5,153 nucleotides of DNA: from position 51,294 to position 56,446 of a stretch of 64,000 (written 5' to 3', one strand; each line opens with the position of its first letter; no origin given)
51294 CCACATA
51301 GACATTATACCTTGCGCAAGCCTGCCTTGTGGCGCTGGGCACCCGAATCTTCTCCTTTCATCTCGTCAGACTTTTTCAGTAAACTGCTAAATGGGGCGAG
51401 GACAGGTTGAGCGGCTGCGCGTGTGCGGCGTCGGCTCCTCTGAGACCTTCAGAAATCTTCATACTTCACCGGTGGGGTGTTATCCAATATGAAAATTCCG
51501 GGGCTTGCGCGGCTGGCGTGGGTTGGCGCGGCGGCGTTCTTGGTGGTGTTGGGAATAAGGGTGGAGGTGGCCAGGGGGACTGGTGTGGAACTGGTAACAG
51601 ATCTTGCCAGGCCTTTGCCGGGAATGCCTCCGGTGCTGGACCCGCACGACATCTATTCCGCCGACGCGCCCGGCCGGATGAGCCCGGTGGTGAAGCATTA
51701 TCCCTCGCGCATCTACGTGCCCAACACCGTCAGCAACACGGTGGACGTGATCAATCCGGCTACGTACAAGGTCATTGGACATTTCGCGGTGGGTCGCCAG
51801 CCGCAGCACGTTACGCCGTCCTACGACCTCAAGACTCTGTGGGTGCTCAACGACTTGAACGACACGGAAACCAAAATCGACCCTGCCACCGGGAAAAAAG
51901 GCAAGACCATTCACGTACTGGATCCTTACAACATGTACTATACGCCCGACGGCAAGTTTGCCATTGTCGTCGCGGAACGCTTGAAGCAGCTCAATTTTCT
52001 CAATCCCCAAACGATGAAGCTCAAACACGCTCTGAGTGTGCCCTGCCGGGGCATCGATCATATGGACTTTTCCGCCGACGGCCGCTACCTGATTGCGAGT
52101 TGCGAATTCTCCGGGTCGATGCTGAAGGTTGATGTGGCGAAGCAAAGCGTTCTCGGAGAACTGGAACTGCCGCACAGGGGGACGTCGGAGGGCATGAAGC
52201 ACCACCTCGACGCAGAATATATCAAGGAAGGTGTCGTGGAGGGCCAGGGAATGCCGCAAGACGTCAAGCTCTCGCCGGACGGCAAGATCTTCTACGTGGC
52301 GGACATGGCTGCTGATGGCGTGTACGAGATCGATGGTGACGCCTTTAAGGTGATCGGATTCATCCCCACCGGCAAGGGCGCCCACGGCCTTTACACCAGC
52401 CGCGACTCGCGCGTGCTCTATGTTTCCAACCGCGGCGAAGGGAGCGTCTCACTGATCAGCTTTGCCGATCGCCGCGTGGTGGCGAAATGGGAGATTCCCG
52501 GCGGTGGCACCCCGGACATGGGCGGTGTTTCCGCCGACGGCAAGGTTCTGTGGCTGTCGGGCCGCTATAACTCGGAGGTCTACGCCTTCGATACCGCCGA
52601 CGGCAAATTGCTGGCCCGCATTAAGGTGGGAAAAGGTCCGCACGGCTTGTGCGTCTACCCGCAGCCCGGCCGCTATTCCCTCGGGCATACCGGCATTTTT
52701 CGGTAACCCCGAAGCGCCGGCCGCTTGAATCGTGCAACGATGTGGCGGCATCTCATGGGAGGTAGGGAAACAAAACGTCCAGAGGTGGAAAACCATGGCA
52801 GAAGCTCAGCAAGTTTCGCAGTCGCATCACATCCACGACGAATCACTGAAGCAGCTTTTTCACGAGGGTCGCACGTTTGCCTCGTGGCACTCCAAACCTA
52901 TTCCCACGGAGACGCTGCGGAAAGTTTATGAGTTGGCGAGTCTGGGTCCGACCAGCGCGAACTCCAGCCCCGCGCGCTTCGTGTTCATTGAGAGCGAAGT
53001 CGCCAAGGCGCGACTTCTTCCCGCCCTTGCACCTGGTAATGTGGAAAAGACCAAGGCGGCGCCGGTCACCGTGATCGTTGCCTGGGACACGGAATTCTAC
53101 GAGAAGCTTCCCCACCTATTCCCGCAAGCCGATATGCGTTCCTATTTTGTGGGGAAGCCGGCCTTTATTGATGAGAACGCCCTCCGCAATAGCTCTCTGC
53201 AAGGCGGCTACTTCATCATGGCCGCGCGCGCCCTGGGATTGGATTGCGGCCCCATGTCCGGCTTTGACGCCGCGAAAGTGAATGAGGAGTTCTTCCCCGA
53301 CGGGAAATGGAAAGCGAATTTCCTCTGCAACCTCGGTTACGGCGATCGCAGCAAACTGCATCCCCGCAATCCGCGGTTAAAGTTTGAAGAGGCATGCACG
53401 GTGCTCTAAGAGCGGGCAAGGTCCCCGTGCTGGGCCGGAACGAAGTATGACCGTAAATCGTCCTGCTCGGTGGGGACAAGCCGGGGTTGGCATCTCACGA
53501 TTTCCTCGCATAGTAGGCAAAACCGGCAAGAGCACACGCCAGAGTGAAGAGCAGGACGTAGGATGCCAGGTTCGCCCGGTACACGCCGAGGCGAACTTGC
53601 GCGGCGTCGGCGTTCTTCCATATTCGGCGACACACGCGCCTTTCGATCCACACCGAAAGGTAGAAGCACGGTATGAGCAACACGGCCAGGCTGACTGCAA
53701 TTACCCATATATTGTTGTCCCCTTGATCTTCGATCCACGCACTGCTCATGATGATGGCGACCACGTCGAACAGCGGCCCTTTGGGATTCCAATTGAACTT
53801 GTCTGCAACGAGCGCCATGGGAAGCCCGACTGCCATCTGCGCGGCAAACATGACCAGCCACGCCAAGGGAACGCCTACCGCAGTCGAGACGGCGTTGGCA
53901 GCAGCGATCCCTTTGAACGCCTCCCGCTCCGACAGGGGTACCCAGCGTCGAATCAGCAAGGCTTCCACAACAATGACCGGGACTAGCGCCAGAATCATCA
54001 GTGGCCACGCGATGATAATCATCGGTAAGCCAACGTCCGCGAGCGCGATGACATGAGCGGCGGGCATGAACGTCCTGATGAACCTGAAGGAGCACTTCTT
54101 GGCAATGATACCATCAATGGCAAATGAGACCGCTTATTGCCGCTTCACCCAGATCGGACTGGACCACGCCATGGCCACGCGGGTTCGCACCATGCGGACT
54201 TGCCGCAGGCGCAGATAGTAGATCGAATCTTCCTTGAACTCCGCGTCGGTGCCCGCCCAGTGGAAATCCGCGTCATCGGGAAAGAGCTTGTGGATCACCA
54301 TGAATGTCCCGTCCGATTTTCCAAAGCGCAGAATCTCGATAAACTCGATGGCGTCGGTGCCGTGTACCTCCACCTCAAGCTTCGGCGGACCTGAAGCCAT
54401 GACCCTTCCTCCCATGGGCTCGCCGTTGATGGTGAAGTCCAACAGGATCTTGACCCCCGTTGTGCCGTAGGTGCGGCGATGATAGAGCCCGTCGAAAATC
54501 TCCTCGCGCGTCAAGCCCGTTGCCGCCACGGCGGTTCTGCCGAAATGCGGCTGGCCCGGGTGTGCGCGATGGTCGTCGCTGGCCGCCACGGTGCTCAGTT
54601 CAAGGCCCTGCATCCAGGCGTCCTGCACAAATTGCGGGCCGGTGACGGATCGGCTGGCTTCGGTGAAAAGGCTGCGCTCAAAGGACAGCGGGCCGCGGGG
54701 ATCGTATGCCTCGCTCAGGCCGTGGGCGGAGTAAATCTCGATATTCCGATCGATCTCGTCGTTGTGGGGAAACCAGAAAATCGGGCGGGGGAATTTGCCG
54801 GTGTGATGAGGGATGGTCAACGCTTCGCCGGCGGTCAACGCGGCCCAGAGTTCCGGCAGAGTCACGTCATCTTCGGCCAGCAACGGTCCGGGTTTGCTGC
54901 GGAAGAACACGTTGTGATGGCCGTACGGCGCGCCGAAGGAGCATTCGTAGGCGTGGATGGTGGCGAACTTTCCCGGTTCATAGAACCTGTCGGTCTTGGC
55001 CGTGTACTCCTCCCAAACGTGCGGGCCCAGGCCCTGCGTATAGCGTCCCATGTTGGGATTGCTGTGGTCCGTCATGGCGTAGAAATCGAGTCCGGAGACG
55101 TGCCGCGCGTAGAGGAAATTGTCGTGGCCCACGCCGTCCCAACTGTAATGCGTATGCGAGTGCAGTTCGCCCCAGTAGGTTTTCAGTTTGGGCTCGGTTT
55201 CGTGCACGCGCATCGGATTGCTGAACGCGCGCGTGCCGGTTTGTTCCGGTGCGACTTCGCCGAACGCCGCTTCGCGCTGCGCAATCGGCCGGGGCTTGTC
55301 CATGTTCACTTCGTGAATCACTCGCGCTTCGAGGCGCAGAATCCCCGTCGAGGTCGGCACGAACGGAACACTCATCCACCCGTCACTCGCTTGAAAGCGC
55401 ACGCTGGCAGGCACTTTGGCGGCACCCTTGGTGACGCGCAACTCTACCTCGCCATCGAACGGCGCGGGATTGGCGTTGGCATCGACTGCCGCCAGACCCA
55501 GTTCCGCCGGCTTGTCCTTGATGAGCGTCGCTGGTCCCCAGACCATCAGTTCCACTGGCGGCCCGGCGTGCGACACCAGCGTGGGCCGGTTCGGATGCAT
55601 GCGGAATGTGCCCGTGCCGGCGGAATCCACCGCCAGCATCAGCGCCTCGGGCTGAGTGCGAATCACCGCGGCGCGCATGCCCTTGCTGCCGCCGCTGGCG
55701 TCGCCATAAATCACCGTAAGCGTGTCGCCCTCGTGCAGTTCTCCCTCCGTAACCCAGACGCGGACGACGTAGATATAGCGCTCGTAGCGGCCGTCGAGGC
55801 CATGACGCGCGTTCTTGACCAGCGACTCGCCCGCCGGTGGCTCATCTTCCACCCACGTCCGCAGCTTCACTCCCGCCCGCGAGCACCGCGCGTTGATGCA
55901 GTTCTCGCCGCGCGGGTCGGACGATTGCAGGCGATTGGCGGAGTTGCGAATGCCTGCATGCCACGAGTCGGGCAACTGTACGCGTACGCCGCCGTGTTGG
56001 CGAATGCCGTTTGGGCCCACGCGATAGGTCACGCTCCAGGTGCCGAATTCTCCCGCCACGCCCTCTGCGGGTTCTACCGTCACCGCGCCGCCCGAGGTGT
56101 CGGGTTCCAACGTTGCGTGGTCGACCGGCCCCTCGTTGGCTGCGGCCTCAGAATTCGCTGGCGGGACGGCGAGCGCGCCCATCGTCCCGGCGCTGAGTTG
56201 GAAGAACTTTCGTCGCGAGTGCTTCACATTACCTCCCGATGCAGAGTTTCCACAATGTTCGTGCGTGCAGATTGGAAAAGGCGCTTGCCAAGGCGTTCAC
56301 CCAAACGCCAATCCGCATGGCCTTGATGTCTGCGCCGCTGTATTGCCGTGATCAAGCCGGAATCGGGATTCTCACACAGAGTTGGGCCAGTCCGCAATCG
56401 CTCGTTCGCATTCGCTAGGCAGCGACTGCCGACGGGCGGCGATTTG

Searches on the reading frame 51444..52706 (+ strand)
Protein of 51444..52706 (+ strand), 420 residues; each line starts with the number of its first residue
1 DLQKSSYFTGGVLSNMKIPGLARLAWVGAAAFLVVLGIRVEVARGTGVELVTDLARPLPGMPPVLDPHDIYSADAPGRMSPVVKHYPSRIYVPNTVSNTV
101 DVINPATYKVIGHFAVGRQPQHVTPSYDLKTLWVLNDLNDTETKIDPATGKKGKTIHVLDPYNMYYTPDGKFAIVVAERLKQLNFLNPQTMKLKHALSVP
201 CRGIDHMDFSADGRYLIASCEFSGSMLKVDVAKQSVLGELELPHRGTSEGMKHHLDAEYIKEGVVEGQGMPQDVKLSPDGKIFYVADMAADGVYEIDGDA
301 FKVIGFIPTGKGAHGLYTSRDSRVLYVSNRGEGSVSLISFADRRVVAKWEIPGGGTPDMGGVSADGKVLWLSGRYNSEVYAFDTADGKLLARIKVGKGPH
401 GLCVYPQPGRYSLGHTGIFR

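Call 26: search_protein_families(library=pfam, proteins=[window:51444-52706:+], max_evalue=0.001)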
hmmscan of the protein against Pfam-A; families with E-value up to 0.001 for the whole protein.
window:51444-52706:+ (420 aa): 5 families
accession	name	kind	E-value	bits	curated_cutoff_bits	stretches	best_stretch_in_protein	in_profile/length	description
PF21783.3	YNCE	-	3.9e-35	122.2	27.1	2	88-234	40-188/339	YNCE-like beta-propeller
PF10282.15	Lactonase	-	2.6e-07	30.6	21.7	0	312-404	245-342/344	Lactonase, 7-bladed beta-propeller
PF02239.22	Cytochrom_D1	-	6.2e-06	25.4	25.5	1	281-393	5-115/368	Cytochrome D1 heme domain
PF08450.18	SGL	-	3.6e-05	23.9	26.3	0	250-300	115-165/246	SMP-30/Gluconolactonase/LRE-like region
PF25174.1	Beta-prop_THOC3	-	0.00055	19.5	305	0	160-220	90-148/272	THOC3 beta-propeller domain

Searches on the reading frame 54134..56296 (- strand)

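Call 26: search_protein_families(library=pfam, proteins=[window:54134-56296:-], max_evalue=0.001)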
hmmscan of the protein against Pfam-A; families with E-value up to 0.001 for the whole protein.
window:54134-56296:- (720 aa): 1 family
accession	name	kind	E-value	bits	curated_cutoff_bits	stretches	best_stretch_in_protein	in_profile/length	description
PF12228.14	DUF3604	-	2.7e-13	49.7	20.4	1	425-497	134-220/591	Protein of unknown function (DUF3604)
